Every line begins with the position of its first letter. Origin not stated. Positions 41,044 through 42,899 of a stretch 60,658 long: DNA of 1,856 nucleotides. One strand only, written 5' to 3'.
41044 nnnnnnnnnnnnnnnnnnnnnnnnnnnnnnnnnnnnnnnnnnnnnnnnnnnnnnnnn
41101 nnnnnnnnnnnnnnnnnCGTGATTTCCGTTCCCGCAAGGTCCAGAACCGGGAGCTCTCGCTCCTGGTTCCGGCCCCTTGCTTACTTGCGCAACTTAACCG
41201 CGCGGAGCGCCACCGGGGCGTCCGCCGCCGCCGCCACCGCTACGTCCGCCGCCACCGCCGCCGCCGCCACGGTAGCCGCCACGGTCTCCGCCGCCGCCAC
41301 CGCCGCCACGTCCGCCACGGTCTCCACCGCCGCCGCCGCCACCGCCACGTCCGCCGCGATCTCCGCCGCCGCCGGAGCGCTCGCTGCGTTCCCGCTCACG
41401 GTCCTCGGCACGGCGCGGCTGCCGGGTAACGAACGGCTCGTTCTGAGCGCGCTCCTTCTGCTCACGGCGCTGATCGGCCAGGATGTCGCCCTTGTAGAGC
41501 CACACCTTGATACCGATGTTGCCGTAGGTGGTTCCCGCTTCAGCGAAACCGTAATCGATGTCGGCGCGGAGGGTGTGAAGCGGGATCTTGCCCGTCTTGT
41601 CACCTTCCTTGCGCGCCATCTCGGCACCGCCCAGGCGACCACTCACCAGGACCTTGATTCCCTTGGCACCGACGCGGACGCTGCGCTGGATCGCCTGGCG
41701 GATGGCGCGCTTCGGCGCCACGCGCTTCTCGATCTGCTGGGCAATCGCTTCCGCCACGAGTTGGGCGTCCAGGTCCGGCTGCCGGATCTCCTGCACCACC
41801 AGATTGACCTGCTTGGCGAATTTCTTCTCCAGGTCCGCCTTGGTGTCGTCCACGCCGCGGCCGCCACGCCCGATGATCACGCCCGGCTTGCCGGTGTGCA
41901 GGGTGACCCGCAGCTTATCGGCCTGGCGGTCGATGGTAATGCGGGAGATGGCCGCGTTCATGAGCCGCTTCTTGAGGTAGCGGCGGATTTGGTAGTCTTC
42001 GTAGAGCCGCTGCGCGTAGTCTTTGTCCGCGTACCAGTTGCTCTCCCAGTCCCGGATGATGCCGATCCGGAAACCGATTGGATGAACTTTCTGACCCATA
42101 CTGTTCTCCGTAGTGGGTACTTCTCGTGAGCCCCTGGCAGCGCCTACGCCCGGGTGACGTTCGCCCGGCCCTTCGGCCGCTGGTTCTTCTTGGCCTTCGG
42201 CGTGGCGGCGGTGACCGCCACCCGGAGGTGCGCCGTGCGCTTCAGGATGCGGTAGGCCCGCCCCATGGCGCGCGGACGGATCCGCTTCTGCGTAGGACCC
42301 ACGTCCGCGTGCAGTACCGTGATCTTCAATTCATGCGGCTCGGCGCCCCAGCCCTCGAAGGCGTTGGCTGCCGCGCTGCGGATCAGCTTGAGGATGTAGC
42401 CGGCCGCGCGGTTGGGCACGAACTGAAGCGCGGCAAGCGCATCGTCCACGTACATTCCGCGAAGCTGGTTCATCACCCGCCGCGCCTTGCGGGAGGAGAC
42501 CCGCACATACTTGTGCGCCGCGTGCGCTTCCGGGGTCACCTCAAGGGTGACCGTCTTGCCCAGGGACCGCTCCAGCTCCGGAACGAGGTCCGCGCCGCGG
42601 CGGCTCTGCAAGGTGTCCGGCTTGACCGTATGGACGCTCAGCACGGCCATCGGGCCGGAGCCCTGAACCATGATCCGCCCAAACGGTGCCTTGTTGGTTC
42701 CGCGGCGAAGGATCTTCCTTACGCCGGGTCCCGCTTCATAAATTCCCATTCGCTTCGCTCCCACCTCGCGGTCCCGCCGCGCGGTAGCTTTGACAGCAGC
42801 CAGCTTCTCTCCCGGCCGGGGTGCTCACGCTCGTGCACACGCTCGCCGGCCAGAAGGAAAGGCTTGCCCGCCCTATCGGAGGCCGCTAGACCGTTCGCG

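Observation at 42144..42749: L22 fused to a degenerate copy of the S3 KH domain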

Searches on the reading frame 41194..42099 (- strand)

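Call 3: search_protein_families(library=pfam, proteins=[window:41194-42099:-], max_evalue=10)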
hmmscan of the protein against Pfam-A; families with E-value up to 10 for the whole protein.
window:41194-42099:- (301 aa): 6 families
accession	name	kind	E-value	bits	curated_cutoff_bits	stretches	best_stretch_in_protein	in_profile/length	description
PF00189.25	Ribosomal_S3_C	-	3.8e-32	111.1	34.1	1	119-201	1-83/83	Ribosomal protein S3, C-terminal domain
PF07650.23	KH_2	-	2.8e-16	59.5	22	1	38-109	2-77/78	KH domain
PF13083.13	KH_KhpA-B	-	0.0048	17.2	32.1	1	40-83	6-51/73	KhpA/KhpB, KH domain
PF14955.12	MRP-S24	-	0.027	14.9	26.7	1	3-66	23-86/135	Mitochondrial ribosome subunit S24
PF05316.17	VAR1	-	0.14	12.7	33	1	144-201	127-192/195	Mitochondrial ribosomal protein (VAR1)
PF20772.2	TACO1_YebC_N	-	0.25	12.2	36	1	84-140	14-70/73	TACO1/YebC protein N-terminal domain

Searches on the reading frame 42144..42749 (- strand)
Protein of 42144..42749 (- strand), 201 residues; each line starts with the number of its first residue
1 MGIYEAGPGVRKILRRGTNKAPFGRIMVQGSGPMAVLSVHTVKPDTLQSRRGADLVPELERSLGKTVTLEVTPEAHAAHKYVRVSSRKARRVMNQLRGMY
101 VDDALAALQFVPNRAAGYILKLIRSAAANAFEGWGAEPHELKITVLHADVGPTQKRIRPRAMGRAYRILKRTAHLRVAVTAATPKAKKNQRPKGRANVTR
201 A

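Call 3: search_protein_families(library=pfam, proteins=[window:42144-42749:-], max_evalue=10)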
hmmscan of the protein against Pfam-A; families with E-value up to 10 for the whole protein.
window:42144-42749:- (201 aa): 2 families
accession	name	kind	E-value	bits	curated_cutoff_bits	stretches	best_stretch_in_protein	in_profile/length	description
PF00237.24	Ribosomal_L22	-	2.2e-30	105.4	28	1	77-179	1-103/104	Ribosomal protein L22p/L17e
PF03448.22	MgtE_N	-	0.14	13.2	25.9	1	89-131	51-93/102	MgtE intracellular N domain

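Call 4: search_protein_families(library=ncbifam, proteins=[window:42144-42749:-], max_evalue=10)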
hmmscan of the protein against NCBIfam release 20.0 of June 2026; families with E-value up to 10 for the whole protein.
window:42144-42749:- (201 aa): 4 families
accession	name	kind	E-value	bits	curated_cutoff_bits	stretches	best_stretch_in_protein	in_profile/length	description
TIGR01044.1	rplV_bact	equivalog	6.5e-33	113.1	73.65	1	77-179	1-103/103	50S ribosomal protein L22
NF008917.0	PRK12279.1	equivalog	6.6e-16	58.4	526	1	76-180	4-109/311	50S ribosomal protein L22/unknown domain fusion protein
TIGR01038.1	uL22_arch_euk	equivalog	5.8e-14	52.3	79.85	2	112-180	79-146/148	50S ribosomal protein L22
NF003260.0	PRK04223.1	equivalog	1.3e-13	51.1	137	2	112-180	83-150/154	50S ribosomal protein L22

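Call 6: find_homologous_proteins(query=window:42144-42749:-, max_evalue=0.001)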
Query window:42144-42749:- (201 aa): 660 proteins with E <= 0.001 among 997 candidates; the best 120 are listed.
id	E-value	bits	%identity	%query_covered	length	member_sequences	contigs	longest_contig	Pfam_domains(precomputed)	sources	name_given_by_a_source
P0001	9.5e-114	395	90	100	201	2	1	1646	PF00237.25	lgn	-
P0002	2.0e-91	323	78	93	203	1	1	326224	PF00237.25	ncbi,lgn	ncbi:MAG: 50S ribosomal protein L22 [Armatimonadota bacterium]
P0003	8.3e-89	314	73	100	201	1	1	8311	PF00237.25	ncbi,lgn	-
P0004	4.9e-87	308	73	100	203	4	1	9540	PF00237.25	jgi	jgi:large subunit ribosomal protein L22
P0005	2.5e-86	306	75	92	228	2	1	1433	PF00237.25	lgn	-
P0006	3.6e-86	306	75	92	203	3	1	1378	PF00237.25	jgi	-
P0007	4.9e-86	305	74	92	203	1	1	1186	PF00237.25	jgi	jgi:large subunit ribosomal protein L22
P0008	2.4e-85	303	72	92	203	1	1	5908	PF00237.25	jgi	jgi:large subunit ribosomal protein L22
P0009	8.5e-85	301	70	100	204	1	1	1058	PF00237.25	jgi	jgi:large subunit ribosomal protein L22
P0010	1.0e-84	301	73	92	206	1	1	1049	PF00237.25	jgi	jgi:large subunit ribosomal protein L22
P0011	2.0e-84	300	71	92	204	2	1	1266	PF00237.25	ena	-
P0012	2.1e-84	300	72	100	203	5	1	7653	PF00237.25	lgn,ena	-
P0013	9.4e-84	298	71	100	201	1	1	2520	PF00237.25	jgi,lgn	-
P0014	1.4e-83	297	73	92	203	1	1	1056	PF00237.25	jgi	jgi:large subunit ribosomal protein L22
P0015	1.9e-83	297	70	100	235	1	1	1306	PF00237.25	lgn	-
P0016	2.6e-83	296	72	92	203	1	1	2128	PF00237.25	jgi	jgi:large subunit ribosomal protein L22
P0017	4.0e-83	296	72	92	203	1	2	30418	PF00237.25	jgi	jgi:large subunit ribosomal protein L22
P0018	1.8e-82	294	69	100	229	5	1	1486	PF00237.25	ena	-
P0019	2.2e-82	293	70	92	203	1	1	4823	PF00237.25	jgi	-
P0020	1.2e-81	291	67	100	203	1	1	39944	PF00237.25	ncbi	-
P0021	1.3e-81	291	72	94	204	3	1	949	PF00237.25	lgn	-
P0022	1.3e-81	291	70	100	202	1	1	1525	PF00237.25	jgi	jgi:large subunit ribosomal protein L22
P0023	1.5e-81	291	69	100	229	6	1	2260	PF00237.25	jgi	jgi:large subunit ribosomal protein L22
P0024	2.8e-81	290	68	100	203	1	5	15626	PF00237.25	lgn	-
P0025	3.1e-81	289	68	100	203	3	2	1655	PF00237.25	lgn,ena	-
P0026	4.1e-81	289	70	100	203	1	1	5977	PF00237.25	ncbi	-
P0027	5.2e-81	289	71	94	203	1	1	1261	PF00237.25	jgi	jgi:large subunit ribosomal protein L22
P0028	6.7e-81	288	69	100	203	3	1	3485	PF00237.25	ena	-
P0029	8.6e-81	288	68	100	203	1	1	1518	PF00237.25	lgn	-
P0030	9.4e-81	288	66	100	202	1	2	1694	PF00237.25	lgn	-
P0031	9.6e-81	288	67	100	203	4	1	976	PF00237.25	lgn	-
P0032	1.2e-80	288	71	94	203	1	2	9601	PF00237.25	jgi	-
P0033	1.3e-80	287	69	100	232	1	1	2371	PF00237.25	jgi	jgi:large subunit ribosomal protein L22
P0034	1.7e-80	287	67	100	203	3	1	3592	PF00237.25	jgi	jgi:large subunit ribosomal protein L22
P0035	1.8e-80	287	66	100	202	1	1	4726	PF00237.25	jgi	jgi:large subunit ribosomal protein L22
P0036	1.9e-80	287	69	99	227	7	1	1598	PF00237.25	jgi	jgi:large subunit ribosomal protein L22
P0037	2.2e-80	287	68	100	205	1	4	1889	PF00237.25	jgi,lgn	-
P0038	3.0e-80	286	67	100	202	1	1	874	PF00237.25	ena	-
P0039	3.1e-80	286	71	92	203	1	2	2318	PF00237.25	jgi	jgi:large subunit ribosomal protein L22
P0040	3.8e-80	286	70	92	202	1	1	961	PF00237.25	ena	-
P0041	3.9e-80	286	82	82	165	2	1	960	PF00237.25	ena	-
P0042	5.9e-80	285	69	94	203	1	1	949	PF00237.25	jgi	-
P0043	7.1e-80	285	68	100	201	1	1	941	PF00237.25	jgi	jgi:ribosomal protein L22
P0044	7.6e-80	285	68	100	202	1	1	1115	PF00237.25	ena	-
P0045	1.1e-79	285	70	94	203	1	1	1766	PF00237.25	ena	-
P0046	1.1e-79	284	69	93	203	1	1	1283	PF00237.25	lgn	-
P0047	1.2e-79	284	68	100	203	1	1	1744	PF00237.25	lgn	-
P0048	1.6e-79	284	70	92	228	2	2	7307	PF00237.25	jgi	jgi:large subunit ribosomal protein L22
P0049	1.9e-79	284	67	98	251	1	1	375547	PF00237.25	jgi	-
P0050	2.5e-79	283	70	91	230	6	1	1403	PF00237.25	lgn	-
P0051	2.6e-79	283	68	100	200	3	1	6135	PF00237.25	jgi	-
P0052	8.0e-79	282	71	92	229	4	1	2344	PF00237.25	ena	-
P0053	1.8e-78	280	68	100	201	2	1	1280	PF00237.25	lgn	-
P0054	8.8e-77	275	71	91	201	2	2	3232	PF00237.25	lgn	-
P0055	1.5e-76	274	67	100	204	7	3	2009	PF00237.25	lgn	-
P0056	1.8e-76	274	66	100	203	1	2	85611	PF00237.25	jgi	jgi:large subunit ribosomal protein L22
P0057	1.0e-75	271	68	92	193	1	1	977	PF00237.25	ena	-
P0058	2.1e-74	267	64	100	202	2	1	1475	PF00237.25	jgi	jgi:large subunit ribosomal protein L22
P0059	2.3e-74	267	65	100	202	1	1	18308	PF00237.25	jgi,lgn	-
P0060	4.6e-74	266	66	92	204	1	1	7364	PF00237.25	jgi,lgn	jgi:large subunit ribosomal protein L22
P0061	1.5e-73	264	65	100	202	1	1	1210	PF00237.25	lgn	-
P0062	2.6e-73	264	64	100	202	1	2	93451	PF00237.25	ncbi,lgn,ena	-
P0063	3.5e-72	260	65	92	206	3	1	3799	PF00237.25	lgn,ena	-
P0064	2.5e-71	257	64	100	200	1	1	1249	PF00237.25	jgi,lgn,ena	-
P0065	2.8e-71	257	66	94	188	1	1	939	PF00237.25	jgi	jgi:large subunit ribosomal protein L22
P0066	2.9e-71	257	61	100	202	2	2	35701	PF00237.25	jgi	jgi:ribosomal protein L22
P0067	5.5e-70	253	62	100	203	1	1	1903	PF00237.25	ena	-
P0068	2.9e-69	250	62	98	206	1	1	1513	PF00237.25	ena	-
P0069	5.1e-69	250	75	76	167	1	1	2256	PF00237.25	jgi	-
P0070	3.0e-67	244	59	100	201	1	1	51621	PF00237.25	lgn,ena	-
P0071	4.2e-66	240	72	76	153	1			PF00237.25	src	-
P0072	3.1e-64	234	73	75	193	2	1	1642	PF00237.25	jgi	jgi:large subunit ribosomal protein L22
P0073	9.1e-62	226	60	92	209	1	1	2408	PF00237.25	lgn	-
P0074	1.3e-60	222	65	84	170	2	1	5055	PF00237.25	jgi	jgi:large subunit ribosomal protein L22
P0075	2.3e-60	221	56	100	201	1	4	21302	PF00237.25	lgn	-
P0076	5.1e-60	220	55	95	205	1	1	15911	PF00237.25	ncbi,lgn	-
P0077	1.5e-59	219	56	100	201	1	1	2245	PF00237.25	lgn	-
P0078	2.0e-58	215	55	94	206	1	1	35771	PF00237.25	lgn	-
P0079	2.4e-55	205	69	68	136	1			PF00237.25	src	-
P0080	5.6e-53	197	73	64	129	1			PF00237.25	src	-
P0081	3.3e-51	192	63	74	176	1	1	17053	PF00237.25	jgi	jgi:large subunit ribosomal protein L22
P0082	8.7e-48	180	71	57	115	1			PF00237.25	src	-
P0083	1.3e-47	180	67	66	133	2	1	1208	PF00237.25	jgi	-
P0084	1.8e-42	163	62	68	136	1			PF00237.25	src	-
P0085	2.8e-41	159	76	54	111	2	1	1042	PF00237.25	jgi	-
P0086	1.8e-34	137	45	92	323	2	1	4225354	PF00237.25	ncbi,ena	-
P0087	1.2e-33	134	44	92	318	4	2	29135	PF00237.25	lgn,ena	-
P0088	1.3e-33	134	45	87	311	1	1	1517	PF00237.25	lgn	-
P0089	2.4e-33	133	45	87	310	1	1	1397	PF00237.25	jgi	-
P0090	5.7e-33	132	45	87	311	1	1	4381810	PF00237.25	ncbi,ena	-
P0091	7.6e-33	132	45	87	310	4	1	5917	PF00237.25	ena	-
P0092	7.9e-33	132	45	87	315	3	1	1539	PF00237.25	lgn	-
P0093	1.2e-32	131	44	87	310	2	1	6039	PF00237.25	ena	-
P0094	1.6e-32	131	45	86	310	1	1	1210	PF00237.25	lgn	-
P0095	2.1e-32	130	50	76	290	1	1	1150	PF00237.25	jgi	-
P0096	3.3e-32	130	42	95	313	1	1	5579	PF00237.25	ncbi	-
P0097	9.8e-32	128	47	77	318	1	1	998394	PF00237.25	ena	-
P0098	2.1e-31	127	43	92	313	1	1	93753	PF00237.25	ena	-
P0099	2.4e-31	127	58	53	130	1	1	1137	PF00237.25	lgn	-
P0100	3.8e-31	126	52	64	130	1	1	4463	PF00237.25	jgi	jgi:large subunit ribosomal protein L22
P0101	4.8e-31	126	52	64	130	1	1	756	PF00237.25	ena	-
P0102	7.8e-31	125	55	55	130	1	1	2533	PF00237.25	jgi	jgi:large subunit ribosomal protein L22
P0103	8.3e-31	125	56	55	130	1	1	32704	PF00237.25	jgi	jgi:large subunit ribosomal protein L22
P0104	9.3e-31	125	55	55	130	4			PF00237.25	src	-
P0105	1.1e-30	125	57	55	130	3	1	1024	PF00237.25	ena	-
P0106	1.2e-30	125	51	64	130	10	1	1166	PF00237.25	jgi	-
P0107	1.4e-30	124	52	63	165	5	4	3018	PF00237.25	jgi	jgi:large subunit ribosomal protein L22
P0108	1.9e-30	124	56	59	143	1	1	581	PF00237.25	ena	-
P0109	2.3e-30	124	52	64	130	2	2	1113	PF00237.25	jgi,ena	jgi:large subunit ribosomal protein L22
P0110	2.6e-30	124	54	55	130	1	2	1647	PF00237.25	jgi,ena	-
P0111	4.0e-30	123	55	55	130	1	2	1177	PF00237.25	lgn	-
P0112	5.5e-30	122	54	56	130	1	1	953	PF00237.25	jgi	jgi:large subunit ribosomal protein L22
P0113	5.5e-30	122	58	54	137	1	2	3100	PF00237.25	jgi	jgi:large subunit ribosomal protein L22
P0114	5.7e-30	122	54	59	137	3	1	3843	PF00237.25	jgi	-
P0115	8.5e-30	122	58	54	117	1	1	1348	PF00237.25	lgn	-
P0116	9.0e-30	122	55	55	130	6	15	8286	PF00237.25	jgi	jgi:large subunit ribosomal protein L22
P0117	9.9e-30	122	55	59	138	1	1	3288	PF00237.25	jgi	jgi:large subunit ribosomal protein L22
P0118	1.0e-29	122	58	54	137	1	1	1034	PF00237.25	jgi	jgi:large subunit ribosomal protein L22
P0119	1.1e-29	121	55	55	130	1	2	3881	PF00237.25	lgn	-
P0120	1.1e-29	121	53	55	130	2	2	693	PF00237.25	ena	-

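Call 20: list_cluster_members(proteins=[P0086, P0090, P0097, P0096, P0002, P0062, P0076, P0070, P0020, P0026])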
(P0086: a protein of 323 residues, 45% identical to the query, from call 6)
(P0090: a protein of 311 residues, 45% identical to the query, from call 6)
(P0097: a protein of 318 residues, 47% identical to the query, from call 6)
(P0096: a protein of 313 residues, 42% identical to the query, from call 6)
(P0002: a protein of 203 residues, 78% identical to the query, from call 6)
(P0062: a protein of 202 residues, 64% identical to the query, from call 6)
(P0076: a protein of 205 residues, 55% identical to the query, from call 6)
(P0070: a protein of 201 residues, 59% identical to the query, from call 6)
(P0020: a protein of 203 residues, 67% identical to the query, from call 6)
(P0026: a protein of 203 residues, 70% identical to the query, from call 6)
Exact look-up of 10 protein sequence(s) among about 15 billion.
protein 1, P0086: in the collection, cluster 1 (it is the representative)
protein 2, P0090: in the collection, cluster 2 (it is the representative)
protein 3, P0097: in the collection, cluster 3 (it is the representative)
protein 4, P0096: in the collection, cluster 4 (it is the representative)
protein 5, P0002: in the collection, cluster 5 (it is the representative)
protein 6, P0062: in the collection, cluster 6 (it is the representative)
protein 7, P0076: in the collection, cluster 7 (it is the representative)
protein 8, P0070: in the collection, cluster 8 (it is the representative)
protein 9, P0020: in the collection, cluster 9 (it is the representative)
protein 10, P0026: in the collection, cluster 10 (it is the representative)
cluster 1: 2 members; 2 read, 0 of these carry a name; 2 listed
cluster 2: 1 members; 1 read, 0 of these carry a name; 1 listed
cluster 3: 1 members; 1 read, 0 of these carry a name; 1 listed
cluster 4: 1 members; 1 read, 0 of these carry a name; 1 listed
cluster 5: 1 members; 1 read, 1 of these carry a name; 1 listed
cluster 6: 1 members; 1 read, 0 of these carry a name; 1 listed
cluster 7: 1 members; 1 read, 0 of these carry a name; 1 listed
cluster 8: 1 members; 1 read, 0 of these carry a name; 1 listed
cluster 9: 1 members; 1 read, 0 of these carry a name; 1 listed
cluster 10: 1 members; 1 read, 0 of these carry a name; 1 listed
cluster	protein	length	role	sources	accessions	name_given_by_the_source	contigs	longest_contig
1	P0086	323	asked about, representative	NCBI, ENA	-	-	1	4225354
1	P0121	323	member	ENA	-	-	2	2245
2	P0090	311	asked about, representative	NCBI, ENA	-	-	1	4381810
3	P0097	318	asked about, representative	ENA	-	-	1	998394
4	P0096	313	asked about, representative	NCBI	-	-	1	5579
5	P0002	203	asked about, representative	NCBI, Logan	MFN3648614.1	MAG: 50S ribosomal protein L22 [Armatimonadota bacterium]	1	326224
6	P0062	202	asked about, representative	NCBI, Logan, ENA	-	-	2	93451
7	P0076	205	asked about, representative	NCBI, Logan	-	-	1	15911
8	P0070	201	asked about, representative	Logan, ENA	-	-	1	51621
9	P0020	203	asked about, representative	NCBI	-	-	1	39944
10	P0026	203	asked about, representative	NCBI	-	-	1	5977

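Call 23: find_encoding_contigs(protein=P0086, flank=4000, max_places=2)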
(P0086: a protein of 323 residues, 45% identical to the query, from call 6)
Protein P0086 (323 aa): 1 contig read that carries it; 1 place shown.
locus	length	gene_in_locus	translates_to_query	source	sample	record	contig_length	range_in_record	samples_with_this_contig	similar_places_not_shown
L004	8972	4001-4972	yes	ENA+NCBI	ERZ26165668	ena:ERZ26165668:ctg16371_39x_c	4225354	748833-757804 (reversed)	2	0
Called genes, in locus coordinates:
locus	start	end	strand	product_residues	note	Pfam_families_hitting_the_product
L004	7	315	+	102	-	PF00338:Ribosomal_S10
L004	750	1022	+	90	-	-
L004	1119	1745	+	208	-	PF00297:Ribosomal_L3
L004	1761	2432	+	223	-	PF00573:Ribosomal_L4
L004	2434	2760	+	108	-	PF00276:Ribosomal_L23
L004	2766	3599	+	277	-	PF00181:Ribosomal_L2_N, PF03947:Ribosomal_L2_C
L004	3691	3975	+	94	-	PF00203:Ribosomal_S19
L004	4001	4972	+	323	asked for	PF00237:Ribosomal_L22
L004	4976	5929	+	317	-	PF07650:KH_2, PF13083:KH_KhpA-B (faint), PF00189:Ribosomal_S3_C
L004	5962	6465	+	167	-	PF00252:Ribosomal_L16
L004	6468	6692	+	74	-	PF00831:Ribosomal_L29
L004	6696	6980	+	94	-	PF00366:Ribosomal_S17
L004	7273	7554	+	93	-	-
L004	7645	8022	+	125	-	PF00238:Ribosomal_L14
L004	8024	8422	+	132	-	PF00467:KOW, PF17136:ribosomal_L24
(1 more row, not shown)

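Call 32: find_encoding_contigs(protein=P0001, flank=2000, max_places=2)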
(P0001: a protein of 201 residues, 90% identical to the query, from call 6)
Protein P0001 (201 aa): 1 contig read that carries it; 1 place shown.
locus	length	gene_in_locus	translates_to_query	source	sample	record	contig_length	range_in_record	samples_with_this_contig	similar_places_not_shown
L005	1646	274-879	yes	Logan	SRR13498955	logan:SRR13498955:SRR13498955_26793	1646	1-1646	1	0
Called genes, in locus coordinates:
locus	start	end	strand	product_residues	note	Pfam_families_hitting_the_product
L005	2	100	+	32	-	?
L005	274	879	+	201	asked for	PF00237:Ribosomal_L22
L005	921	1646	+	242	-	?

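Call 52: predict_structure(alignment_id=A1)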
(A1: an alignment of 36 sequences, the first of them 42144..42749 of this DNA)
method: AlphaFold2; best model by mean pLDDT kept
length: 201 residues; sequences in the alignment: 36
mean_pLDDT: 85.7   pTM: 0.76
mean pLDDT of the five models: 85.7, 85.0, 84.8, 83.8, 82.1
residues with pLDDT >= 90: 144; 70-90: 23; 50-70: 27; < 50: 7
segments of 3 or more residues with pLDDT < 50: 190-192
pLDDT, mean of each block of 10 residues (from residue 1): 87 93 92 92 92 92 92 94 91 93 93 93 96 93 93 61 55 92 71 51 59
secondary structure, 60 per line:
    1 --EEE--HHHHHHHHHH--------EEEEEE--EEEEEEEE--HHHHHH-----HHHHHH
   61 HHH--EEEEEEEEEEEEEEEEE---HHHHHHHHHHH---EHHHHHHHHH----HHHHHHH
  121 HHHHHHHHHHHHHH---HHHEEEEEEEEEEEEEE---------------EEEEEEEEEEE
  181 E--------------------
elements in order: E3-5 H8-17 E26-31 E34-41 H44-49 H55-63 E66-82 H86-96 H101-109 H114-134 E141-154 E170-181

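Call 56: fold_search(model_id=the predicted structure, library=pdb)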
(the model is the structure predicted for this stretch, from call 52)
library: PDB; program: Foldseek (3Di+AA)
matches with E <= 10: 904; with E <= 0.001: 241
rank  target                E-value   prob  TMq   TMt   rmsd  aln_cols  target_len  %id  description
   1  5o60_T                4.4e-13  1.00  0.50  0.86   2.8       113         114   50  Structure of the 50S large ribosomal subunit from Mycobacterium smegmatis (released 2017-07-12)
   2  5xym_S                2.1e-12  1.00  0.48  0.85   2.8       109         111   50  Large subunit of Mycobacterium smegmatis (released 2017-09-27)
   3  5v7q_S                3.9e-12  1.00  0.50  0.86   2.8       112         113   50  Cryo-EM structure of the large ribosomal subunit from Mycobacterium tuberculosis bound with a potent linezolid analog (released 2017-09-20)
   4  8whx_V                4.7e-12  1.00  0.49  0.85   2.8       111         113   50  Cryo- EM structure of Mycobacterium smegmatis 70S ribosome and RafH. (released 2024-02-28)
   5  9h91_S                7.8e-12  1.00  0.49  0.86   2.5       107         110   48  Cryo-EM structure of the Vibrio natrigens 50S ribosomal subunit in complex with the proline-rich antimicrobial peptide (released 2025-05-21)
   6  7nhk_V                2.4e-11  1.00  0.48  0.84   2.7       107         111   46  LsaA, an antibiotic resistance ABCF, in complex with 70S ribosome from Enterococcus faecalis (released 2021-05-05)
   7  5t7v_L5               2.9e-11  1.00  0.49  0.85   2.9       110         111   37  Methicillin Resistant, Linezolid resistant Staphylococcus aureus 70S ribosome (delta S145 uL3) (released 2017-05-31)
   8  9qqq_r                3.3e-11  1.00  0.49  0.87   2.5       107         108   45  Cryo-EM structure of SKM-70S ribosomal stalled complex in the major state (vacant A-site, canon) (released 2026-02-18)
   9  8uu5_U                3.3e-11  1.00  0.48  0.84   2.8       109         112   42  Cryo-EM structure of the Listeria innocua 70S ribosome (head-swiveled) in complex with pe/E-tRNA (structure I-B) (released 2024-02-28)
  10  8buu_S                5.1e-11  1.00  0.48  0.85   2.7       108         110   42  ARE-ABCF VmlR2 bound to a 70S ribosome (released 2023-04-05)
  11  9qt5_S                1.2e-10  1.00  0.48  0.85   2.8       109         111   46  Structure of the 50S ribosomal subunit from the antibiotic-producing bacterium Streptomyces fradiae (released 2025-05-14)
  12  8uu4_U                1.3e-10  1.00  0.49  0.86   2.9       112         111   43  Cryo-EM structure of the Listeria innocua 70S ribosome in complex with HPF (structure I-A) (released 2024-02-28)
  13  8c90_S                1.6e-10  1.00  0.47  0.87   2.4       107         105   42  Cryo-EM captures early ribosome assembly in action (released 2023-04-05)
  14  5wdt_S                1.7e-10  1.00  0.48  0.86   2.6       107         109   45  70S ribosome-EF-Tu H84A complex with GppNHp (released 2018-04-25)
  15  9i5t_V                1.7e-10  1.00  0.47  0.73   5.1       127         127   35  50S subunit of P. gingivalis ribosome with Lefamulin (released 2025-08-20)
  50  1bxe                  3.9e-09  1.00  0.49  0.85   2.5       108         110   39  RIBOSOMAL PROTEIN L22 FROM THERMUS THERMOPHILUS (released 1998-10-07)
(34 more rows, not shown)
